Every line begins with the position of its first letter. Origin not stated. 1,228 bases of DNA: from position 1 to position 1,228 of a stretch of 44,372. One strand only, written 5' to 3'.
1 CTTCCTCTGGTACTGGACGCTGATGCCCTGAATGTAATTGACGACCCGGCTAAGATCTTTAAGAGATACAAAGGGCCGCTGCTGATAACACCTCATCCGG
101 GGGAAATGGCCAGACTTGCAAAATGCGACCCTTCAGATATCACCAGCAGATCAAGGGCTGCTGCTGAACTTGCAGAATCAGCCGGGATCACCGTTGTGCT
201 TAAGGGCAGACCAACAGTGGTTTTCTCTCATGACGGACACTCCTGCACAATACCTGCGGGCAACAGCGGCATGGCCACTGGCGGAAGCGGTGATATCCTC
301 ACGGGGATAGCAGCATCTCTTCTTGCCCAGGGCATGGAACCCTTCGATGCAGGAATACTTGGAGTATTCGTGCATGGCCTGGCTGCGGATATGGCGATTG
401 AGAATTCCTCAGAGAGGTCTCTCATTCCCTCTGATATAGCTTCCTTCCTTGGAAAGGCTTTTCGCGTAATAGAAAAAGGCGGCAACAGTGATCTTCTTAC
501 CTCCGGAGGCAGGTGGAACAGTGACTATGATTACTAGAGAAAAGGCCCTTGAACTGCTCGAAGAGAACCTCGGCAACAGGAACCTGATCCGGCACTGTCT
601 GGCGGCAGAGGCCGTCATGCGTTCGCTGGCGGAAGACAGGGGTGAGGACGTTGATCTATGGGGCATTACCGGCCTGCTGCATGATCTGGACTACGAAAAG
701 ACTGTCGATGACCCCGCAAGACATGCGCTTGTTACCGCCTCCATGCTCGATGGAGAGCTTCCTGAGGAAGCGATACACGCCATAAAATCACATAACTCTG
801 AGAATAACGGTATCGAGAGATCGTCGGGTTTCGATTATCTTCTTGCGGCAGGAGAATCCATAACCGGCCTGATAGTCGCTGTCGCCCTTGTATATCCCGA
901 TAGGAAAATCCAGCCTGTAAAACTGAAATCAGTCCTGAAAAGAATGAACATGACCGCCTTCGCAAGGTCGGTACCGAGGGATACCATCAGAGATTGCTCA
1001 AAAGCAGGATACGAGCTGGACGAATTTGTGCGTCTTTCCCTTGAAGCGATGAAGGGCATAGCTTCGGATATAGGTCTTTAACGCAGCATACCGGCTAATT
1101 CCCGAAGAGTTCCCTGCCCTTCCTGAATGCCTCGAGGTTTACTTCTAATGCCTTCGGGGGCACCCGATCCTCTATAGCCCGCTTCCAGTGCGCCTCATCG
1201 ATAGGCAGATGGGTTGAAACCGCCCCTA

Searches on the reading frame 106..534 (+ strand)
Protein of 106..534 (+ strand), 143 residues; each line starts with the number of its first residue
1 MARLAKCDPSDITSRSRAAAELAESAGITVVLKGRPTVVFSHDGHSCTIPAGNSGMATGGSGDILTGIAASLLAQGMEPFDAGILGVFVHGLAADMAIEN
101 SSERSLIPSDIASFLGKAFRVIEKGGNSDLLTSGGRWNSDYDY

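Call 39: search_protein_families(library=pfam, proteins=[window:106-534:+], max_evalue=0.001)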
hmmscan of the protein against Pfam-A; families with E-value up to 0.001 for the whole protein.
window:106-534:+ (143 aa): 1 family
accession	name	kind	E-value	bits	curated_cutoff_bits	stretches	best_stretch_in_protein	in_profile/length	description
PF01256.23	Carb_kinase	-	2.1e-24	86.8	27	1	2-112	128-237/242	NAD(P)H-hydrate dehydratase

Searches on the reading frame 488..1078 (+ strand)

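Call 39: search_protein_families(library=pfam, proteins=[window:488-1078:+], max_evalue=0.001)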
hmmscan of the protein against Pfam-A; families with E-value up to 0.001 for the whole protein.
window:488-1078:+ (197 aa): 1 family
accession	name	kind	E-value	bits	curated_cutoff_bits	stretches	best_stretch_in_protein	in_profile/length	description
PF01966.28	HD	-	8.7e-09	36.1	22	1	34-133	2-110/116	HD domain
